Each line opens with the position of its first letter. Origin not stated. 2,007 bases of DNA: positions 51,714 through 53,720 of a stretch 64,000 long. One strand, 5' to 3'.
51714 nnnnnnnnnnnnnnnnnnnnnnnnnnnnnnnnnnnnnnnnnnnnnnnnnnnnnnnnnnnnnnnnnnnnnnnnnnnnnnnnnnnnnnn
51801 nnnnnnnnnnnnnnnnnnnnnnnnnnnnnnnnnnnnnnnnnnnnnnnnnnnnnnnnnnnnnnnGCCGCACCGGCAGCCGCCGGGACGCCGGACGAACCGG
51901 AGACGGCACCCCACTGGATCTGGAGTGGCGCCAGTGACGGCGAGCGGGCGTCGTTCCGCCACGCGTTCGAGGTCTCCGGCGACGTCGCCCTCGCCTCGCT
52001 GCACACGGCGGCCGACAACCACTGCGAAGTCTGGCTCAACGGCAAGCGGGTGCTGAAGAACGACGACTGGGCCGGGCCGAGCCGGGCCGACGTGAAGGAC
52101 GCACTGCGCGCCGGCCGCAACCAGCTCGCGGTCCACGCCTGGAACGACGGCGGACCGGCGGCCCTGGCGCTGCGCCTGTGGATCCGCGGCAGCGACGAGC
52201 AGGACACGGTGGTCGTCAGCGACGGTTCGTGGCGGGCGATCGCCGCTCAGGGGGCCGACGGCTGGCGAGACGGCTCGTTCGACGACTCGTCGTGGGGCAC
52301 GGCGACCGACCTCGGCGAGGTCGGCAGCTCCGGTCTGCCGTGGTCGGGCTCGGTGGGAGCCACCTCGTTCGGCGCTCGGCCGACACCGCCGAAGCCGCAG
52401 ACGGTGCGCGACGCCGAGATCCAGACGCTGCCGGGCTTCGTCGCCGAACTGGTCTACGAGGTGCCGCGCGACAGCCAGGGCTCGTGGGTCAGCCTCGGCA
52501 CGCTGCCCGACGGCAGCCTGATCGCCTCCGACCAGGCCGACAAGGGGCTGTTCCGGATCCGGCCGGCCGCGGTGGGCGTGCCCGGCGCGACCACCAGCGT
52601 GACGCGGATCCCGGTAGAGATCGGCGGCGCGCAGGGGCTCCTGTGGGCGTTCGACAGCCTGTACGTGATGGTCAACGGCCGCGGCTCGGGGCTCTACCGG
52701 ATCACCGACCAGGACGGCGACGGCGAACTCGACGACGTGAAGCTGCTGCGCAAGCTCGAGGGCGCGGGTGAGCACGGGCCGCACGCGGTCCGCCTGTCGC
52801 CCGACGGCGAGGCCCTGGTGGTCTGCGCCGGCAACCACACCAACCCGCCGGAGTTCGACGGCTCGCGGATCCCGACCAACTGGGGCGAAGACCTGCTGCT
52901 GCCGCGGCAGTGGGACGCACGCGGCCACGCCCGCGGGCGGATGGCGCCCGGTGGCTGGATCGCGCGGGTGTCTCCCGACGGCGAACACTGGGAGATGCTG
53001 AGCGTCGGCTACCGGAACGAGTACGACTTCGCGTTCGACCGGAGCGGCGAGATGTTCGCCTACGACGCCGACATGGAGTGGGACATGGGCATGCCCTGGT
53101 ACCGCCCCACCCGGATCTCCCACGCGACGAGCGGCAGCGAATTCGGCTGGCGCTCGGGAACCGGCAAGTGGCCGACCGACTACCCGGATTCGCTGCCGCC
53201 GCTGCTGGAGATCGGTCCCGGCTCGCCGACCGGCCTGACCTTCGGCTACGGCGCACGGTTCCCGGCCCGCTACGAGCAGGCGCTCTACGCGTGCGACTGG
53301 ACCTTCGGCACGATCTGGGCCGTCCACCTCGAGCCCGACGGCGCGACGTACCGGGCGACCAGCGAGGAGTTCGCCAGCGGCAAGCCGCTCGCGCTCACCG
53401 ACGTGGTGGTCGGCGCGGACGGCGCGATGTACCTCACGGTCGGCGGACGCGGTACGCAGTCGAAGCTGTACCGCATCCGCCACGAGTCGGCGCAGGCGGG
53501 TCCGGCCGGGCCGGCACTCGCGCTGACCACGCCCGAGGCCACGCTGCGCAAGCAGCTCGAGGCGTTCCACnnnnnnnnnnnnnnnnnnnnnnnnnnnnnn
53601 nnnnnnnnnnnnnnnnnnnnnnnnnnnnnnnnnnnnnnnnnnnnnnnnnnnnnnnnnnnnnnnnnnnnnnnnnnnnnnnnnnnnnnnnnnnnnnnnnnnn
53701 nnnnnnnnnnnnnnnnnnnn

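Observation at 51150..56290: Cytochrome-c-linked beta-propeller dehydrogenase with fused DUF1080 domain, next to a double-DUF1080 secreted protein: possible periplasmic 3-keto-glycoside pathway module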

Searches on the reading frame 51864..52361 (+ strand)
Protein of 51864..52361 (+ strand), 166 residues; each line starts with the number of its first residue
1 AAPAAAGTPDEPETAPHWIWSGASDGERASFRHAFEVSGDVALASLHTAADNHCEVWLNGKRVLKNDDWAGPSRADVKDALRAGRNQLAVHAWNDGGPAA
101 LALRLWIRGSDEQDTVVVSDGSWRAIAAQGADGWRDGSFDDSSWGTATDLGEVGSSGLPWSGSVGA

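Call 82: search_solved_structures(query=window:51864-52361:+, max_evalue=0.01, show_alignments=5)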
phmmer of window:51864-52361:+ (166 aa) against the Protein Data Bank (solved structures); distinct sequences matched with E-value up to 0.01: 5.
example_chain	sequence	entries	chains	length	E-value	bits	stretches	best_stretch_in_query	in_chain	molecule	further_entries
6kbj_A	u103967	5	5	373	1.6e-14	57.4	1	12-161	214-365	Lectin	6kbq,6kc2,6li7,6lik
6t0q_A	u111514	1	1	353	2.2e-14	57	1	12-161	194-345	Lectin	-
6t1d_A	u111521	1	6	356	2.2e-14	57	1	12-161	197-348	Lectin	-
3w5m_A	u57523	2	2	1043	1.1e-09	41.6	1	16-160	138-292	Putative rhamnosidase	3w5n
6qe7_A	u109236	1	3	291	0.0071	19.5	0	45-112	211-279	Anti-sigma-I factor RsgI3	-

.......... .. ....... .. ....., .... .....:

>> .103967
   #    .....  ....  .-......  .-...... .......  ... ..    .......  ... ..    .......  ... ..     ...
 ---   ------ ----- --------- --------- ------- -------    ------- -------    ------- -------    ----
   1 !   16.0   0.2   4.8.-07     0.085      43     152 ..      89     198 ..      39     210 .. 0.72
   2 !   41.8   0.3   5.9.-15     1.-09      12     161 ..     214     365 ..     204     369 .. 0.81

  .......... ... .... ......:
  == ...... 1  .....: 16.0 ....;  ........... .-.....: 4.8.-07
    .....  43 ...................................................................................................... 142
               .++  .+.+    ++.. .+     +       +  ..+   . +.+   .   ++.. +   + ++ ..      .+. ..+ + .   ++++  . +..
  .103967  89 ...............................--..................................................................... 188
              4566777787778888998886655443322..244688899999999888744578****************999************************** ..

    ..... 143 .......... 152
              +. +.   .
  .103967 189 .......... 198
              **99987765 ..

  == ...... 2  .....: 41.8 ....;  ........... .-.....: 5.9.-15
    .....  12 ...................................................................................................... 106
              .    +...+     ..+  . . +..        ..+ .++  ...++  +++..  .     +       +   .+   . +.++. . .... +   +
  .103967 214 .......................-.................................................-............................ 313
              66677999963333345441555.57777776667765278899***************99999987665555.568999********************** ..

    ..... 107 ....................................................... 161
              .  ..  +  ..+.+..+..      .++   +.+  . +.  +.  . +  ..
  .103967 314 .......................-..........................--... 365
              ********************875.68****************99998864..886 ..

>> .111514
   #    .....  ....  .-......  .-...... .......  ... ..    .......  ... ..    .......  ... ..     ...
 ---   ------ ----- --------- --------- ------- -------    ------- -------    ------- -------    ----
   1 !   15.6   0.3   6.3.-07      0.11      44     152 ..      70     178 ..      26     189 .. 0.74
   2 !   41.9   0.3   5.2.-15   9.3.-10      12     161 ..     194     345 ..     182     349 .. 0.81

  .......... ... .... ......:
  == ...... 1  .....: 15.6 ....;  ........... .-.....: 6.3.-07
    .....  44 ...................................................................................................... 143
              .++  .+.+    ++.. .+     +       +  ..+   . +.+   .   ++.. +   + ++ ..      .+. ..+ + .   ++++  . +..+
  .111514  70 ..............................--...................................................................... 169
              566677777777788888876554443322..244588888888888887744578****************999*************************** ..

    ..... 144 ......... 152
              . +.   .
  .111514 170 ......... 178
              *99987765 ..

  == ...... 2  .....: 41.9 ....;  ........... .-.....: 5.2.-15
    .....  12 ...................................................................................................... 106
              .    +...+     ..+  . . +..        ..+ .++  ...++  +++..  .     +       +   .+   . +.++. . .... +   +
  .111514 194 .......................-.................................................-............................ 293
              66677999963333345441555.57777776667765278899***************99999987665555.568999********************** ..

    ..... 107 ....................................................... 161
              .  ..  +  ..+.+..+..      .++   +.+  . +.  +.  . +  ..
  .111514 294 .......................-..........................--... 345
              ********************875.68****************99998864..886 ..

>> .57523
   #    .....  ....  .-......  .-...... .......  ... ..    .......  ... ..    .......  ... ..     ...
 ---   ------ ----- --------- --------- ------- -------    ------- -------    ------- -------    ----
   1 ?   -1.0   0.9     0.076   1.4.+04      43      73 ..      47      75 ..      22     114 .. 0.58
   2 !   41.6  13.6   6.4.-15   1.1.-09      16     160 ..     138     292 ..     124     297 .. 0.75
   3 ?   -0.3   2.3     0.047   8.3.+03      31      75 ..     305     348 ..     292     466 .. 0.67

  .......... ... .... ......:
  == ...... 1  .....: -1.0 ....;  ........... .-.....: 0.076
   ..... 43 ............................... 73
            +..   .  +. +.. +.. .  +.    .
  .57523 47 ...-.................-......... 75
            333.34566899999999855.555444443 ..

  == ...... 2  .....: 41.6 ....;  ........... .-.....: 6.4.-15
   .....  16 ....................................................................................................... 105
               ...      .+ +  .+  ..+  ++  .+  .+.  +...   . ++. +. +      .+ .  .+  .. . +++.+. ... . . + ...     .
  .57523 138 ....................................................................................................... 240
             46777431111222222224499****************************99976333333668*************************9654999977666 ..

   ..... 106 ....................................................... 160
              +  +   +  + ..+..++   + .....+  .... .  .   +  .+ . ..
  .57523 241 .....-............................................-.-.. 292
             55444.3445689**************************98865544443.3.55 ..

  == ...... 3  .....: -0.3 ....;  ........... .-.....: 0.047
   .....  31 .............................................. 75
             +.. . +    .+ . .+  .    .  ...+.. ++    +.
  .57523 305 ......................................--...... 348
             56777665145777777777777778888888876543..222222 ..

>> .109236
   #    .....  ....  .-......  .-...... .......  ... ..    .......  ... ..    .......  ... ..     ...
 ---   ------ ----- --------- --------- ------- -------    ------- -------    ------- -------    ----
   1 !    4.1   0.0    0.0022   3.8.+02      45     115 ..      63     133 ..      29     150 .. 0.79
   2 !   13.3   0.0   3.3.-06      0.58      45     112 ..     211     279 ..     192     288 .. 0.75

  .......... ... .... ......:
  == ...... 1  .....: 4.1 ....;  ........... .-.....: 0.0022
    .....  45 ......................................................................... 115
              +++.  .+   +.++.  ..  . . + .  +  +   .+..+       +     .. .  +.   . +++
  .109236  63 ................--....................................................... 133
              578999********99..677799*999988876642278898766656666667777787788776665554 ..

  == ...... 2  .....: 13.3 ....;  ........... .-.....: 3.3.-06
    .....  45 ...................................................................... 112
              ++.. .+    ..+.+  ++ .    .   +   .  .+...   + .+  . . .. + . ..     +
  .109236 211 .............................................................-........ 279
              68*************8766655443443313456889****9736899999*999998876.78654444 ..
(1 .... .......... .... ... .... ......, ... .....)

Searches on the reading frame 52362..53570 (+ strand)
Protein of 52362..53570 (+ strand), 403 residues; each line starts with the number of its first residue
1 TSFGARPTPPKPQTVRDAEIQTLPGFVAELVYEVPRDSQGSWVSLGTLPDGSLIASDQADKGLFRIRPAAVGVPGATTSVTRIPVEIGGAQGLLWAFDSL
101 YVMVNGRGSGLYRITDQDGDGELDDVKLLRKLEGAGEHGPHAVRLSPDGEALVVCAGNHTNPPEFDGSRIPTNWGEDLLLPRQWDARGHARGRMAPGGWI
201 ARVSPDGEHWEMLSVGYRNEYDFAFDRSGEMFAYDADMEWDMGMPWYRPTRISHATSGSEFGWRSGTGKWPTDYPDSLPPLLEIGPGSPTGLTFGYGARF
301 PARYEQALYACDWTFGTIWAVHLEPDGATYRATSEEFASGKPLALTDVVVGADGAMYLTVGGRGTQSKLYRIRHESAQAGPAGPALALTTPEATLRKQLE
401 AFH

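Call 41: search_solved_structures(query=A3, max_evalue=10, show_alignments=4)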
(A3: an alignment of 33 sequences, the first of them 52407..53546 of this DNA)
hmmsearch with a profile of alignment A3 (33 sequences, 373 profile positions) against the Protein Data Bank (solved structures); distinct sequences matched with E-value up to 10: 6.
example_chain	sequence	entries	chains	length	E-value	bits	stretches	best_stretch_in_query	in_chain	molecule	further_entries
1tcf_A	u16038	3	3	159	0.97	11.6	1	88-122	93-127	TROPONIN C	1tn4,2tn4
7p2s_A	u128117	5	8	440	1.2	11.3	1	226-265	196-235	Histone deacetylase 8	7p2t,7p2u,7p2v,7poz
7zw7_A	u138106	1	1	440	1.2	11.3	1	226-265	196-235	Putative histone deacetylase 1, 2,3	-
4bz5_A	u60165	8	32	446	1.2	11.3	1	226-265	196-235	HISTONE DEACETYLASE 8 | Histone deacetylase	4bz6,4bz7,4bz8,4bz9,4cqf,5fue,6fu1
6gx3_A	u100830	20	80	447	1.2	11.3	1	226-265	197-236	Histone deacetylase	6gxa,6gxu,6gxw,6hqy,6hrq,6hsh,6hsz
6hsf_A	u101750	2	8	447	1.2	11.3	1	226-265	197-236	Histone deacetylase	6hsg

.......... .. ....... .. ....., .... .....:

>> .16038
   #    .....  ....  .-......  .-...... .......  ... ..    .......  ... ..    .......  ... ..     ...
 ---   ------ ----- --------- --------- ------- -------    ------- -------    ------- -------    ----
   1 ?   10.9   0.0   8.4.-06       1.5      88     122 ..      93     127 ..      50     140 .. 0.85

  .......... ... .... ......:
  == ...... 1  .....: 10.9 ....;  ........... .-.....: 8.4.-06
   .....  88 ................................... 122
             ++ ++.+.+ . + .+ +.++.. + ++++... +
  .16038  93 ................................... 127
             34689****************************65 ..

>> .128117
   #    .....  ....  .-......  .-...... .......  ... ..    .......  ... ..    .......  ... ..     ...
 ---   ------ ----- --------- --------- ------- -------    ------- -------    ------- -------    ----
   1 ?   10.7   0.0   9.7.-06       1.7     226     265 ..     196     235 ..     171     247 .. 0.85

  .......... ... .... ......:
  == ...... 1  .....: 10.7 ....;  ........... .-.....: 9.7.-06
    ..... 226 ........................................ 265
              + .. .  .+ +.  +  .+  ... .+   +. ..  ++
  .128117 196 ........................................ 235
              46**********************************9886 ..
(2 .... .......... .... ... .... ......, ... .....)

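Call 42: search_protein_families(library=pfam, proteins=[window:52362-53570:+], max_evalue=10)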
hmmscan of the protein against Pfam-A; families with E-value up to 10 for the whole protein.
window:52362-53570:+ (403 aa): 2 families
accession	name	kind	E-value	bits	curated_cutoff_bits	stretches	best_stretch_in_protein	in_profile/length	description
PF23500.1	DUF7133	-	0.041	13.6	27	1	290-358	269-344/385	Domain of unknown function (DUF7133)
PF01436.27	NHL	-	0.31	11.6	20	1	139-160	3-24/28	NHL repeat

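Call 79: search_protein_representatives(protein=window:52407-53546:+)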
Query: 380 residues. Proteins with E-value up to 0.001 (for the whole library): 3827; up to 1e-10: 2282; up to 1e-30: 1291. The best 150 are listed.
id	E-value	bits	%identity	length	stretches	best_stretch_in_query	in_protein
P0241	1.8e-157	540.7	64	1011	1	5-380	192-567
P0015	1.6e-156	537.6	64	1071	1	3-364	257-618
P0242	4.5e-152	522.9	63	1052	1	5-361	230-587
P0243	5.1e-149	512.9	62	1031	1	6-367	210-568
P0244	1.6e-148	511.2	62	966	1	6-361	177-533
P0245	2.3e-146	504.1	60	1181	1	5-370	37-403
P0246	1.6e-143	494.8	60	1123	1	5-365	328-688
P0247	8.7e-142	489.0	58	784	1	9-361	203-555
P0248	4.7e-141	486.6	61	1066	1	5-361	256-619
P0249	1.1e-140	485.4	58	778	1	6-376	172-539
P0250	5.0e-140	483.3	58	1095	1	5-364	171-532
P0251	4.2e-139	480.2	60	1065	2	147-367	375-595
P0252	2.3e-137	474.5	59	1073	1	4-373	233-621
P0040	4.2e-137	473.6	58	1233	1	3-370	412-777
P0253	1.6e-136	471.7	59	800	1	3-364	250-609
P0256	6.6e-136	469.7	59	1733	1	9-378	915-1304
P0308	1.4e-121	422.5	55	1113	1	5-372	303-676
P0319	3.4e-119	414.6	53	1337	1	5-363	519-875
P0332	1.4e-115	402.8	56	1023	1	7-377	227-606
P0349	5.3e-112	390.9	52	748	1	4-360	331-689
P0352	9.8e-112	390.1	51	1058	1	4-360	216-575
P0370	1.3e-108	379.8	52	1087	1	7-361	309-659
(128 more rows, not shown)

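Call 97: search_protein_families(library=pfam, proteins=[P0246, P0370, P0308, P0256, P0349, P0319, P0332, P0352], max_evalue=0.001)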
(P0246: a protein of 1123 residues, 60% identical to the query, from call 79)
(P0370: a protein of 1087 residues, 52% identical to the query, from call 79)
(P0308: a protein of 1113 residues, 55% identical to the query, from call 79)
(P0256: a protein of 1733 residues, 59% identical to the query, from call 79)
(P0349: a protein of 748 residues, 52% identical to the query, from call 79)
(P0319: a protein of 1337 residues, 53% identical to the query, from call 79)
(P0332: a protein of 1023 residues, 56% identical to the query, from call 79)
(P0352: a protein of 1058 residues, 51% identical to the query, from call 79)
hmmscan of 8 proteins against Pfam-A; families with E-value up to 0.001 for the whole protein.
P0246 (1123 aa): 5 families
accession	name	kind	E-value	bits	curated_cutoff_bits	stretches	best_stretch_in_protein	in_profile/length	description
PF20434.5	BD-FAE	-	8.6e-25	87.9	26.8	1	66-257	8-215/215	BD-FAE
PF07859.19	Abhydrolase_3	-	1.8e-19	70.8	25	1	99-276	26-208/210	alpha/beta hydrolase fold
PF00326.27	Peptidase_S9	-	1.5e-12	47.9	22.6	1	128-281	48-194/213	Prolyl oligopeptidase family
PF00034.26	Cytochrom_C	-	7.2e-07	30.9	21.3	1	980-1016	2-38/90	Cytochrome c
PF01738.24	DLH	-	0.00073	19.6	21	0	128-163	81-116/217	Dienelactone hydrolase family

P0370 (1087 aa): 2 families
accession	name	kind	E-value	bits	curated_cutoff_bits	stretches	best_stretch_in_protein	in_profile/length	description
PF06283.17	ThuA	-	2.5e-10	41.4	33.4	1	46-268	12-208/209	Trehalose utilisation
PF00034.26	Cytochrom_C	-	7.5e-06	27.6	21.3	0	951-992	2-43/90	Cytochrome c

P0308 (1113 aa): 3 families
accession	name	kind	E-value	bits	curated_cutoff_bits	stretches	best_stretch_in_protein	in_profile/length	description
PF00756.26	Esterase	-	1.9e-28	100.4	22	1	64-279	1-246/251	Putative esterase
PF00034.26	Cytochrom_C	-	1e-07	33.6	21.3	1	972-1017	2-47/90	Cytochrome c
PF13442.11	Cytochrome_CBB3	-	0.00033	21.4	27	0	970-1018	2-43/68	Cytochrome C oxidase, cbb3-type, subunit III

P0256 (1733 aa): 4 families
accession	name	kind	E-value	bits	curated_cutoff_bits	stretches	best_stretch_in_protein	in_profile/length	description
PF06439.18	3keto-disac_hyd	-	2.8e-35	122.5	26.8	1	673-875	1-187/187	3-keto-disaccharide hydrolase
PF13646.12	HEAT_2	-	4.8e-29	100.9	27.7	5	392-477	3-88/88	HEAT repeats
PF02985.28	HEAT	-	8e-08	32.3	23.5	0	423-445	3-25/31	HEAT repeat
PF00034.26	Cytochrom_C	-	0.00039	22.1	21.3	0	1595-1642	3-50/90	Cytochrome c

P0349 (748 aa): 3 families
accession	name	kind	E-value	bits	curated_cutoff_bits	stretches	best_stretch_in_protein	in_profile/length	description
PF06283.17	ThuA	-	4.2e-16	60.3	33.4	1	53-269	19-209/209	Trehalose utilisation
PF07995.17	GSDH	-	8.4e-05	22.4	25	1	414-674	66-323/332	Glucose / Sorbosone dehydrogenase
PF23500.1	DUF7133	-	0.00017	21.5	27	0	602-654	267-324/385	Domain of unknown function (DUF7133)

P0319 (1337 aa): 3 families
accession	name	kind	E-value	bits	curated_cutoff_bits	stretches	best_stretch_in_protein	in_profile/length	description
PF06439.18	3keto-disac_hyd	-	2.3e-30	106.5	26.8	1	297-506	1-187/187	3-keto-disaccharide hydrolase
PF00034.26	Cytochrom_C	-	1.8e-06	29.6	21.3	0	1189-1234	2-47/90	Cytochrome c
PF13442.11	Cytochrome_CBB3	-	3.8e-05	24.4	27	0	1187-1233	2-41/68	Cytochrome C oxidase, cbb3-type, subunit III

P0332 (1023 aa): 2 families
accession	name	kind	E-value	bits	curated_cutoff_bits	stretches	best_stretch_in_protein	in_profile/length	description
PF08305.17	NPCBM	-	3e-26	92.5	23.9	2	108-199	2-90/137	NPCBM/NEW2 domain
PF00034.26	Cytochrom_C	-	1.7e-07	32.9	21.3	1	887-933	2-48/90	Cytochrome c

P0352 (1058 aa): 3 families
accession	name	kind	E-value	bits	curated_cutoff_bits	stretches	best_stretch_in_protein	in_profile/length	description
PF00034.26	Cytochrom_C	-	7.5e-09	37.2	21.3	1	892-937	2-47/90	Cytochrome c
PF20067.5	SSL_N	-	3.9e-06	27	18.9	0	325-353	9-36/46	Strictosidine synthase-like, N-terminal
PF23500.1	DUF7133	-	0.00087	19.1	27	0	293-359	89-154/385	Domain of unknown function (DUF7133)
